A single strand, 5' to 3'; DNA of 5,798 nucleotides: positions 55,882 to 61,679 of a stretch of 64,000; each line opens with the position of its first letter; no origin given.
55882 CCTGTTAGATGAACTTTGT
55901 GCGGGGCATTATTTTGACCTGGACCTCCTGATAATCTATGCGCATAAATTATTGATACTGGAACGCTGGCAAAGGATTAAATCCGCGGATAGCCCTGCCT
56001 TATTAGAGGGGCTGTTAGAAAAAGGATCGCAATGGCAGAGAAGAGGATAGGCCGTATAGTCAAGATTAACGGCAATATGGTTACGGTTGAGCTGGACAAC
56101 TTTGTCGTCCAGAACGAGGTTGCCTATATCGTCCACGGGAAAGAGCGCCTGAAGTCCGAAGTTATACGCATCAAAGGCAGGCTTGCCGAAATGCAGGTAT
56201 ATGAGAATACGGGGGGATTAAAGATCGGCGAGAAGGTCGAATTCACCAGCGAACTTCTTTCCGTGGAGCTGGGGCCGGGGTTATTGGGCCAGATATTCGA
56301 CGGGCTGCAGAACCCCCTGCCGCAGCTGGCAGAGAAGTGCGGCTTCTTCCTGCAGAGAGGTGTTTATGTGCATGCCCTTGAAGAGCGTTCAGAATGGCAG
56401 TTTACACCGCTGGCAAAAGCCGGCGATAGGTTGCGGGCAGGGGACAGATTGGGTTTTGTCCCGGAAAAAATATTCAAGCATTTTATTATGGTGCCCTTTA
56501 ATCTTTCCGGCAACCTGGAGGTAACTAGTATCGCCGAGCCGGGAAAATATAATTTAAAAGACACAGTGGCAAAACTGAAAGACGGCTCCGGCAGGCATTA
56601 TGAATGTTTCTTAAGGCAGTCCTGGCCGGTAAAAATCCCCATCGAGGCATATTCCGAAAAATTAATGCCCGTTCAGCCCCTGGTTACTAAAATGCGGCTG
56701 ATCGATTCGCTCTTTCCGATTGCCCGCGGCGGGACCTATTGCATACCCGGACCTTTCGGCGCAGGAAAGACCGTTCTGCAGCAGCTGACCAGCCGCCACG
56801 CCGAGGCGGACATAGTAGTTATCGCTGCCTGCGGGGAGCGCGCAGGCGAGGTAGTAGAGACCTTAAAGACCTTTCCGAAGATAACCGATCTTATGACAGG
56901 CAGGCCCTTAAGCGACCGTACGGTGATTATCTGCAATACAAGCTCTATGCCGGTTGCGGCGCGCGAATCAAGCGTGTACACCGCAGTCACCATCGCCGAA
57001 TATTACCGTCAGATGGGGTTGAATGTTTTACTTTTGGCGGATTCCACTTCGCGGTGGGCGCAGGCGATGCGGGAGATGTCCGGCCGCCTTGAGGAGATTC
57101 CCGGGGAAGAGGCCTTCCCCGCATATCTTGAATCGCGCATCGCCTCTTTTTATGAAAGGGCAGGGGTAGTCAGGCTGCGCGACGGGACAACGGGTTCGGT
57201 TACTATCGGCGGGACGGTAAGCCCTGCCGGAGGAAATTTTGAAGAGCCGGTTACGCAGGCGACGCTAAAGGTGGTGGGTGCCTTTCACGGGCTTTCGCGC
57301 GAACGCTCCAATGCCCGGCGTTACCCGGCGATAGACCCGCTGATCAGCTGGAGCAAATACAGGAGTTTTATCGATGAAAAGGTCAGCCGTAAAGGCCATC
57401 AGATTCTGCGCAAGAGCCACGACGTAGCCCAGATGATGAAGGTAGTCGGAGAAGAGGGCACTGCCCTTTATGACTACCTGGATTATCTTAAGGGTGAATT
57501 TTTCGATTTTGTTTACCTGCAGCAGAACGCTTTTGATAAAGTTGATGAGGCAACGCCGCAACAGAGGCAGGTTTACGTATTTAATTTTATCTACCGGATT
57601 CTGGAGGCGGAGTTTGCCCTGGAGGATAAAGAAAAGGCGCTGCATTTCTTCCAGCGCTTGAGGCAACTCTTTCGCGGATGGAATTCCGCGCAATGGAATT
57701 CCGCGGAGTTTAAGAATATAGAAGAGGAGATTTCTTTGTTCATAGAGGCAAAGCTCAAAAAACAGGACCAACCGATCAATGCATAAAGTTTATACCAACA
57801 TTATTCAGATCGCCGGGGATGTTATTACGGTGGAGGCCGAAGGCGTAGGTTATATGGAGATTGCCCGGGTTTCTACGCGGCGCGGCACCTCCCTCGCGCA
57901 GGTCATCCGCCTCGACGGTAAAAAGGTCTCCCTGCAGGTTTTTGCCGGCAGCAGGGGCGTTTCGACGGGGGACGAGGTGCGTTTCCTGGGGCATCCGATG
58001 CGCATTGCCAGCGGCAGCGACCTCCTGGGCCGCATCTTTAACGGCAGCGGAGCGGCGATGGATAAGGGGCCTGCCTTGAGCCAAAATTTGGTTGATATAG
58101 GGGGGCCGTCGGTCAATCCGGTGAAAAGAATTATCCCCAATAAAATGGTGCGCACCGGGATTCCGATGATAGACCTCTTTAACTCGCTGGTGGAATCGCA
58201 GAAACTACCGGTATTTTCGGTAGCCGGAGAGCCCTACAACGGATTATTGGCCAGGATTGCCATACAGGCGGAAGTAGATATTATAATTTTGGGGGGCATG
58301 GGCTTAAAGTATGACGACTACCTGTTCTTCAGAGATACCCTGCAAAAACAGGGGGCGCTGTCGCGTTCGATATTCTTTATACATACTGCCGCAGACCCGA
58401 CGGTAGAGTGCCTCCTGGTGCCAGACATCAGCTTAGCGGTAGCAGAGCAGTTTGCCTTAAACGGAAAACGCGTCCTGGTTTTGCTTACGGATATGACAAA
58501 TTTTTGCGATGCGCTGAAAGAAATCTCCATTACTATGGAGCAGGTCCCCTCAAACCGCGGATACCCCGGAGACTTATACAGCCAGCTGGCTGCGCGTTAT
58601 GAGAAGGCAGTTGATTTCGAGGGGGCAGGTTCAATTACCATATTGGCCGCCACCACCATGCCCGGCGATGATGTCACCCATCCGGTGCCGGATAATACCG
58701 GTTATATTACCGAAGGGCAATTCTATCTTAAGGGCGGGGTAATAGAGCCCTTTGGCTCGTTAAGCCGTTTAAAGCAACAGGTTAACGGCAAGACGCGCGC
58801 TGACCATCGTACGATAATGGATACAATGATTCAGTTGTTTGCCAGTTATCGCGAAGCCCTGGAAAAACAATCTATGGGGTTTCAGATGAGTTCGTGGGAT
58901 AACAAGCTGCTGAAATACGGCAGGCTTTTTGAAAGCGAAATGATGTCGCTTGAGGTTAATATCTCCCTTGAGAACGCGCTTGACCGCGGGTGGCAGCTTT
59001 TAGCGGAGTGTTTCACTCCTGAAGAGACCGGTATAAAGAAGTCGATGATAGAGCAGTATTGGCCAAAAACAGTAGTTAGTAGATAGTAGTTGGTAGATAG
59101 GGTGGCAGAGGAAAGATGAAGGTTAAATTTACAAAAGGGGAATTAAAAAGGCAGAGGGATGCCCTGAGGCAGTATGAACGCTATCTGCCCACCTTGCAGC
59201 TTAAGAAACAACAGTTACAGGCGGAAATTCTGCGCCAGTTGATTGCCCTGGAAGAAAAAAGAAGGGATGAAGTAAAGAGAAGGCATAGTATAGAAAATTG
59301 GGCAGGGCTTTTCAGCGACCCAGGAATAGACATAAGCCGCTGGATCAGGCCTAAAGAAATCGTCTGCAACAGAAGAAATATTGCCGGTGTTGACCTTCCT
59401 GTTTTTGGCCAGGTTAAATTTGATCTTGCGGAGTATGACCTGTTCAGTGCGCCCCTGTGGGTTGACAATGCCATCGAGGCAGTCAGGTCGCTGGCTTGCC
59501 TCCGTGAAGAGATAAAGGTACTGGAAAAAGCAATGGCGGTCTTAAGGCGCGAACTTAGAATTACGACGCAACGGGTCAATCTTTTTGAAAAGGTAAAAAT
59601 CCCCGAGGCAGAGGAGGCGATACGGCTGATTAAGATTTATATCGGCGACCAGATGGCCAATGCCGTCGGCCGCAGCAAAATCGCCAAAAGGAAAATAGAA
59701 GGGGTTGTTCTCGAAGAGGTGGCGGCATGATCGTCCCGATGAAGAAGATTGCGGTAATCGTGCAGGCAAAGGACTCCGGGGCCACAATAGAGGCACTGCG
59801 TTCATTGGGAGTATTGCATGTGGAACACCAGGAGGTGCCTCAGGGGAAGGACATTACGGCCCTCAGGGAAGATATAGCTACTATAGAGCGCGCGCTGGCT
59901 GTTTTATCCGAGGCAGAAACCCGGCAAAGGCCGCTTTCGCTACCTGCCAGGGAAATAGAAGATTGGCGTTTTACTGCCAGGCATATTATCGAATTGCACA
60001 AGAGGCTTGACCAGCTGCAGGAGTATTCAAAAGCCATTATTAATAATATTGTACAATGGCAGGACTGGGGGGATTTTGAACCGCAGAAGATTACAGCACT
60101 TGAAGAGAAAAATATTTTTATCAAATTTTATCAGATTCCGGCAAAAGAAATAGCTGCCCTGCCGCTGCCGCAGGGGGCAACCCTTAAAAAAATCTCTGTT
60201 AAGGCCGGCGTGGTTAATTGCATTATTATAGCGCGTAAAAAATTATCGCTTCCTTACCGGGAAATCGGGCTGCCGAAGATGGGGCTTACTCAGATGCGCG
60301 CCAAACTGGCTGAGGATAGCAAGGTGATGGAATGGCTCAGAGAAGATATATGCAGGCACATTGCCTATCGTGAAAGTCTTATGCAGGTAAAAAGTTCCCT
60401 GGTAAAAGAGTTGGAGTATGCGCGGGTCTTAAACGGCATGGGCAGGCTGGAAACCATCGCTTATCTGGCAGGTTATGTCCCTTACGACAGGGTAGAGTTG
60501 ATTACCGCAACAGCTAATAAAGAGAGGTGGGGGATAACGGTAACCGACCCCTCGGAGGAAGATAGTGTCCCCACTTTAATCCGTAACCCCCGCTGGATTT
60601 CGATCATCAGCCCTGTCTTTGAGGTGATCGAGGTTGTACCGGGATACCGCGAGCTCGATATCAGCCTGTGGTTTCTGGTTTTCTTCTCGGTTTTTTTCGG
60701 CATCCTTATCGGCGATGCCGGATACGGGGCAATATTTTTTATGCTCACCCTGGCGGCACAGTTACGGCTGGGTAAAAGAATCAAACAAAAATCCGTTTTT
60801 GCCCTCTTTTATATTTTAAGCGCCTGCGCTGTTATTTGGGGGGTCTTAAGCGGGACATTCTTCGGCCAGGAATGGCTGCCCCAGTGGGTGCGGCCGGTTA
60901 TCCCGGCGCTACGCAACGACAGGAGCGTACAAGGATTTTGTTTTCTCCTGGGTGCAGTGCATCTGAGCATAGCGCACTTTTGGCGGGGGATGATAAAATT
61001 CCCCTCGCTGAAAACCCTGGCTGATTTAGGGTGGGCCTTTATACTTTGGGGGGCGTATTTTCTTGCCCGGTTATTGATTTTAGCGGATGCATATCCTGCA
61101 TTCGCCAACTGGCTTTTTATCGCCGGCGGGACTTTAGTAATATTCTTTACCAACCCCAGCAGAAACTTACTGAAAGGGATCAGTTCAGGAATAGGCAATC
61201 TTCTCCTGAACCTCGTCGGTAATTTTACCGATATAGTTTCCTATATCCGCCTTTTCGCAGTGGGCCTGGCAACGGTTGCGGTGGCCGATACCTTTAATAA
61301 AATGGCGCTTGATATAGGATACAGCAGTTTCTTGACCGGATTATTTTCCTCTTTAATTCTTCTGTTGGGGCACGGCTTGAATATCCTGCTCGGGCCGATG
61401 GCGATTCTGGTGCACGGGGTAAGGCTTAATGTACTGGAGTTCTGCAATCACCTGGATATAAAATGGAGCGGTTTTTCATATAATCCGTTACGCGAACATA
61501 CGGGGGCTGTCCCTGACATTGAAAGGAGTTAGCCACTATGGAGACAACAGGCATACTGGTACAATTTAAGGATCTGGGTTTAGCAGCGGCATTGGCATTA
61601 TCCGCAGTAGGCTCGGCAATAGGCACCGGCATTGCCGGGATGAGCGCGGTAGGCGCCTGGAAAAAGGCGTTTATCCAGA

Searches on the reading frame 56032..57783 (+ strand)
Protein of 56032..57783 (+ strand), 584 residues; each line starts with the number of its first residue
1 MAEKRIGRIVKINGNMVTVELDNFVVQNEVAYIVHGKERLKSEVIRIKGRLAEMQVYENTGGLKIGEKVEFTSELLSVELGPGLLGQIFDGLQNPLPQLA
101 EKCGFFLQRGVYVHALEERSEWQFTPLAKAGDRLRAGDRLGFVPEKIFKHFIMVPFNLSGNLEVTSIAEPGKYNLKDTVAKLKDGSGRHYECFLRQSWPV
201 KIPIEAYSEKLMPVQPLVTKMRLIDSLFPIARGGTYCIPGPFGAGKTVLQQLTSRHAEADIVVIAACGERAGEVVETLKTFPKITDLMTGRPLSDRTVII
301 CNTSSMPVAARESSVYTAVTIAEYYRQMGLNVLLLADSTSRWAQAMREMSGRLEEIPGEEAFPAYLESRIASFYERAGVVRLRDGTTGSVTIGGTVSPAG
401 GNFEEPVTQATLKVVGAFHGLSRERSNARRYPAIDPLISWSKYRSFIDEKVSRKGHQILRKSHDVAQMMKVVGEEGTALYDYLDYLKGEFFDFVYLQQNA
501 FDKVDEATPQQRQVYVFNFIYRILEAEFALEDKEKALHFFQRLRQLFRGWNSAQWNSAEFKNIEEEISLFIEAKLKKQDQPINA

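Call 20: search_protein_families(library=pfam, proteins=[window:56032-57783:+], max_evalue=0.001)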
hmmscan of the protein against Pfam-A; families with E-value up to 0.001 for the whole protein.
window:56032-57783:+ (584 aa): 4 families
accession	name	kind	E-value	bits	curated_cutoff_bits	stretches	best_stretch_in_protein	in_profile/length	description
PF00006.31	ATP-synt_ab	-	1.4e-66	224.6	29.5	1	221-441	2-213/213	ATP synthase alpha/beta family, nucleotide-binding domain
PF16886.11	ATP-synt_ab_Xtn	-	3.7e-24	84.7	25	1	113-201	1-88/88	ATPsynthase alpha/beta subunit barrel-sandwich domain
PF02874.29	ATP-synt_ab_N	-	3.7e-07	31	20.9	1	9-72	1-68/69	ATP synthase alpha/beta family, beta-barrel domain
PF22919.1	ATP-synt_VA_C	-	1.7e-06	28.4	24.7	1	451-522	15-86/101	C-terminal domain of V and A type ATP synthase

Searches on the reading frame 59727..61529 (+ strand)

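Call 20: search_protein_families(library=pfam, proteins=[window:59727-61529:+], max_evalue=0.001)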
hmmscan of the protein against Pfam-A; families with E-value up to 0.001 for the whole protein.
window:59727-61529:+ (601 aa): 1 family
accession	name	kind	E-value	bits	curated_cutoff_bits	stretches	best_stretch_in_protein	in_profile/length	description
PF01496.24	V_ATPase_I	-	2.1e-06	26.4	30.7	1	244-352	308-421/815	V-type ATPase 116kDa subunit family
